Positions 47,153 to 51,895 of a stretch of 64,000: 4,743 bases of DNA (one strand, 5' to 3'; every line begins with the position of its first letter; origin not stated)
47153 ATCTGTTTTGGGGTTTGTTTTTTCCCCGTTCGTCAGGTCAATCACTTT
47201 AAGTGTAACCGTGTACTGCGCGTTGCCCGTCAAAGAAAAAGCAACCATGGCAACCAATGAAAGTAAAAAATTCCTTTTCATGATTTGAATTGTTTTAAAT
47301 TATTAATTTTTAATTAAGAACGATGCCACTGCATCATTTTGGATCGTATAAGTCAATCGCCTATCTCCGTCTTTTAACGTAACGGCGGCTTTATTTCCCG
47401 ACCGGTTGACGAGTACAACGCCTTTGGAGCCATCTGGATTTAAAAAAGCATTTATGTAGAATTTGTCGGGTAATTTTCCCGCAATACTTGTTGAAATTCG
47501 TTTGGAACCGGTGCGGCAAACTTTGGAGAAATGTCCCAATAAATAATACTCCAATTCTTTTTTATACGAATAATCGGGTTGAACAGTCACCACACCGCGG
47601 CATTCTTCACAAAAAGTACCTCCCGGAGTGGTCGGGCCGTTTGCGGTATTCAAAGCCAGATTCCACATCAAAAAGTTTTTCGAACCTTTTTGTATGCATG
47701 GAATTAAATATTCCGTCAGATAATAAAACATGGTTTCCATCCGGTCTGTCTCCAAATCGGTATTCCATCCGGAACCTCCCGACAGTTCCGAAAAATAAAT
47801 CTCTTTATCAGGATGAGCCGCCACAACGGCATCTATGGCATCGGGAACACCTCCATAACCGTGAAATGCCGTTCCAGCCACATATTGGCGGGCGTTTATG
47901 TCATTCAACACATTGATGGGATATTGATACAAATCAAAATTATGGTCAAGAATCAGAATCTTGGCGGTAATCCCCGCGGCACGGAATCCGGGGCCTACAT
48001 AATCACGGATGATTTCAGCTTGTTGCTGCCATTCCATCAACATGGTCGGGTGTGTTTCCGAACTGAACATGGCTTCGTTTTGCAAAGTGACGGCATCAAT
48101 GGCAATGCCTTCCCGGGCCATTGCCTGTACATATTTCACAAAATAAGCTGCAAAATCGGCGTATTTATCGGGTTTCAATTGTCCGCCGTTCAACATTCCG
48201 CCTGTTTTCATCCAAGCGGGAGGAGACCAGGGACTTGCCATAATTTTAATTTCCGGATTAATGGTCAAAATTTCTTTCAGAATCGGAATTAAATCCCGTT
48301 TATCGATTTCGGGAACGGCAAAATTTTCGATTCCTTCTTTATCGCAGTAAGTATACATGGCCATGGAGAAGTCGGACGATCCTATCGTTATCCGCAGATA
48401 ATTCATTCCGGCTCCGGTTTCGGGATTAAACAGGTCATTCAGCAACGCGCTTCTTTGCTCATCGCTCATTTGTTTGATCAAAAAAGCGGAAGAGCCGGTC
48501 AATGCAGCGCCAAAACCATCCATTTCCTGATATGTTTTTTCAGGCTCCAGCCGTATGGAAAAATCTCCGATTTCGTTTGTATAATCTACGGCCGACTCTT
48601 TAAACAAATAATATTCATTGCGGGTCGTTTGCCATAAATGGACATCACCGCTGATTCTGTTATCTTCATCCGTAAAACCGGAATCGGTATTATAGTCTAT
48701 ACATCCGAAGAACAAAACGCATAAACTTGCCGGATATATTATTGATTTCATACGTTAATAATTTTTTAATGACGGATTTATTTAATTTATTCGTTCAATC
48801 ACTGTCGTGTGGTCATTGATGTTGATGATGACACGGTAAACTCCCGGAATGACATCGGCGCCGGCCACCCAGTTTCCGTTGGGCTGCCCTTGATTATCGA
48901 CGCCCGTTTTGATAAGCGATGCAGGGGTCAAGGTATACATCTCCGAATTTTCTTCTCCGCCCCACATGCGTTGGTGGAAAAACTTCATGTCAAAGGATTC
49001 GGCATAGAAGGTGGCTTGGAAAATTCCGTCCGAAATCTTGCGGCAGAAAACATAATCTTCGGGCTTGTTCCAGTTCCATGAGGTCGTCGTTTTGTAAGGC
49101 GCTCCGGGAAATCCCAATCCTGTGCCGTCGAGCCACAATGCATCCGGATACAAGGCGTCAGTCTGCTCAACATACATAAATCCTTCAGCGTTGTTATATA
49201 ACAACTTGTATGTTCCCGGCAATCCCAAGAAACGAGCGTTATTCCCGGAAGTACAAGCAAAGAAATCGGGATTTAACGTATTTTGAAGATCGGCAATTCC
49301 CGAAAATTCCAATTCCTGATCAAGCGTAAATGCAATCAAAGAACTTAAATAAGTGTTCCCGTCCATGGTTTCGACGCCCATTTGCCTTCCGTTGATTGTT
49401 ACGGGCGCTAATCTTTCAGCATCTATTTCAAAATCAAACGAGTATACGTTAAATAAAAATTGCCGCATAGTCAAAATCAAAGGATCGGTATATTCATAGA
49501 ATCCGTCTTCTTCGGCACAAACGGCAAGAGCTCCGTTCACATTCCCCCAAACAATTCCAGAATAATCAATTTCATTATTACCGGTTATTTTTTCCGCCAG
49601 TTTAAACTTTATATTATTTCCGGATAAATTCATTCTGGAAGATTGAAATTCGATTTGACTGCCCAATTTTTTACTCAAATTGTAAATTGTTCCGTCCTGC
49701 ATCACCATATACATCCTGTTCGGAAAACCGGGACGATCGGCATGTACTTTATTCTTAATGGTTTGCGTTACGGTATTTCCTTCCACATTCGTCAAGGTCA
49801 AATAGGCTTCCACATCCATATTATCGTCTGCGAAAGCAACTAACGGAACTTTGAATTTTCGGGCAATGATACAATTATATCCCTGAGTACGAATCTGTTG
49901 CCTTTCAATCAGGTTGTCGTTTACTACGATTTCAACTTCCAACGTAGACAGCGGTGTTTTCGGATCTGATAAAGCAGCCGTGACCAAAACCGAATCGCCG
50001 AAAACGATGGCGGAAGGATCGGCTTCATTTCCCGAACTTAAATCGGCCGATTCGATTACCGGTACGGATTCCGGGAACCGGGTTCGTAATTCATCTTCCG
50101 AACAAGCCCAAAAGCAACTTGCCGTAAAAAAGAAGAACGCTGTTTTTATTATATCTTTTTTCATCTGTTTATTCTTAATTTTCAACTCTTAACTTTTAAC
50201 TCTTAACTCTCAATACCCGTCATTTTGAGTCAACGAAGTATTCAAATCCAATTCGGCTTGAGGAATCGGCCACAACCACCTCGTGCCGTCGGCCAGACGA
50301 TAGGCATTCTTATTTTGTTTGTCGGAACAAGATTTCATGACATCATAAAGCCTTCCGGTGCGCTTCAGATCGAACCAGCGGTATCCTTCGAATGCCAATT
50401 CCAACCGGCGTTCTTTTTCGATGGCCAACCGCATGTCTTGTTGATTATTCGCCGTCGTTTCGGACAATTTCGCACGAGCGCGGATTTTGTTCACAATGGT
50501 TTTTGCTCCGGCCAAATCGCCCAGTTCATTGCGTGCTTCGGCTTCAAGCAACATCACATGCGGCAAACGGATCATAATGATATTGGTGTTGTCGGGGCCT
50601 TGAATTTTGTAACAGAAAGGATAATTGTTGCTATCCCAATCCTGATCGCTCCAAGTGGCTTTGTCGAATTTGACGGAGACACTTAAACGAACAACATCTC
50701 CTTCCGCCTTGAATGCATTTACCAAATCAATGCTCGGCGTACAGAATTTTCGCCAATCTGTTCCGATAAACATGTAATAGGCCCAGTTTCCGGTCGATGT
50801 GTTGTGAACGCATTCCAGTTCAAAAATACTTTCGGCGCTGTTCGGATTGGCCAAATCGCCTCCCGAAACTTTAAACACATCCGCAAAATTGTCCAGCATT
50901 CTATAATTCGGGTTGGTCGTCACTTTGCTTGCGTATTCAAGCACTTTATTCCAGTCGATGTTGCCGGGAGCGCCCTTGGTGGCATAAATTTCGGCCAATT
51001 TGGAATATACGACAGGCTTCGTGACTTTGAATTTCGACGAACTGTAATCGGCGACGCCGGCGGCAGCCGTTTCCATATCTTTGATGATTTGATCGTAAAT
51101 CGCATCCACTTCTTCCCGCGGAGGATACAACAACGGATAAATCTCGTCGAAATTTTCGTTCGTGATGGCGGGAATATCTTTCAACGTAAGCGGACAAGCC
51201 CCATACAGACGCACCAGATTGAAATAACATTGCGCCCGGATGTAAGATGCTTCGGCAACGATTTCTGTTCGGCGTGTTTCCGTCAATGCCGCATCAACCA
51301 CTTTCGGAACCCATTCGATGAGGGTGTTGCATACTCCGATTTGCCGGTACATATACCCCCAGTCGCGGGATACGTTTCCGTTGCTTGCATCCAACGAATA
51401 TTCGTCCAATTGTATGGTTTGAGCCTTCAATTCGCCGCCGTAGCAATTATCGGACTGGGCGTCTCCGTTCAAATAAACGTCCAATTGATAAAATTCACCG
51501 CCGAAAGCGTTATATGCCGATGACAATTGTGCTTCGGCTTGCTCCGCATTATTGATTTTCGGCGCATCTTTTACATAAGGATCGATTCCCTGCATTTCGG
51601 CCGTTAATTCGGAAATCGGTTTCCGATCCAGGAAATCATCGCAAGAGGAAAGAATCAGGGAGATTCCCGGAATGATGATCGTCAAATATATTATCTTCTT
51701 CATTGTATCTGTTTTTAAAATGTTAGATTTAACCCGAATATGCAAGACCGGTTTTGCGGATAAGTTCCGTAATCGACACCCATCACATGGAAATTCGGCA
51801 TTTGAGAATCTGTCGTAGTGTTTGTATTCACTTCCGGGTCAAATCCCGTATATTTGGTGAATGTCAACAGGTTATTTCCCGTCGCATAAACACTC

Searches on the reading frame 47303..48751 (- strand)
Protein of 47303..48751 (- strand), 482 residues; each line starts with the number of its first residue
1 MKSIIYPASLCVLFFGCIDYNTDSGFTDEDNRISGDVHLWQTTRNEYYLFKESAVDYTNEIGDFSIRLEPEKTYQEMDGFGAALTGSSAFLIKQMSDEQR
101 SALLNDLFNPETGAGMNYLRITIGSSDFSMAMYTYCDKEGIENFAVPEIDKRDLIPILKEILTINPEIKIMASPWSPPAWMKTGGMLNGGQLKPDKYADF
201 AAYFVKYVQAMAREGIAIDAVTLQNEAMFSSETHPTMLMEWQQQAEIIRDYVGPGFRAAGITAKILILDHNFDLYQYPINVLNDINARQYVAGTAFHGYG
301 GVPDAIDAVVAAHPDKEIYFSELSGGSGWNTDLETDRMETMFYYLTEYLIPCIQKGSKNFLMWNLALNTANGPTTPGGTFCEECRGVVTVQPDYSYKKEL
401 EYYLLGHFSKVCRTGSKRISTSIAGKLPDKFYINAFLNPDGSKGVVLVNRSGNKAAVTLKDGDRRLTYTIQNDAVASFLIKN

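Call 59: search_protein_families(library=pfam, proteins=[window:47303-48751:-], max_evalue=0.0001)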
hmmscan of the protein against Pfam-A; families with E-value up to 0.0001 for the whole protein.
window:47303-48751:- (482 aa): 3 families
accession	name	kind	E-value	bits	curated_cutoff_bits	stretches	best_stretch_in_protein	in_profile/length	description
PF02055.22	Glyco_hydro_30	-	1.1e-42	146.8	23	1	78-411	2-347/348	Glycosyl hydrolase family 30 TIM-barrel domain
PF02057.21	Glyco_hydro_59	-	4.6e-13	49.6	27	1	78-233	2-148/294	Glycosyl hydrolase family 59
PF17189.10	Glyco_hydro_30C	-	2.6e-12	47.1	22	1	415-478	1-65/65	Glycosyl hydrolase family 30 beta sandwich domain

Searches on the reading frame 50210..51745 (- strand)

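Call 60: search_protein_families(library=pfam, proteins=[window:50210-51745:-], max_evalue=0.001)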
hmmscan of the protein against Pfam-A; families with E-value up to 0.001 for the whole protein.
window:50210-51745:- (511 aa): 2 families
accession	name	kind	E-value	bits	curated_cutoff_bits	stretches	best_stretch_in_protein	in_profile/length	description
PF07980.17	SusD_RagB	-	5.9e-34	118.5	23.1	1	385-511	152-297/297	SusD family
PF14322.12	SusD-like_3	-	5.1e-20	72.9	27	1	37-254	1-190/191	Starch-binding associating with outer membrane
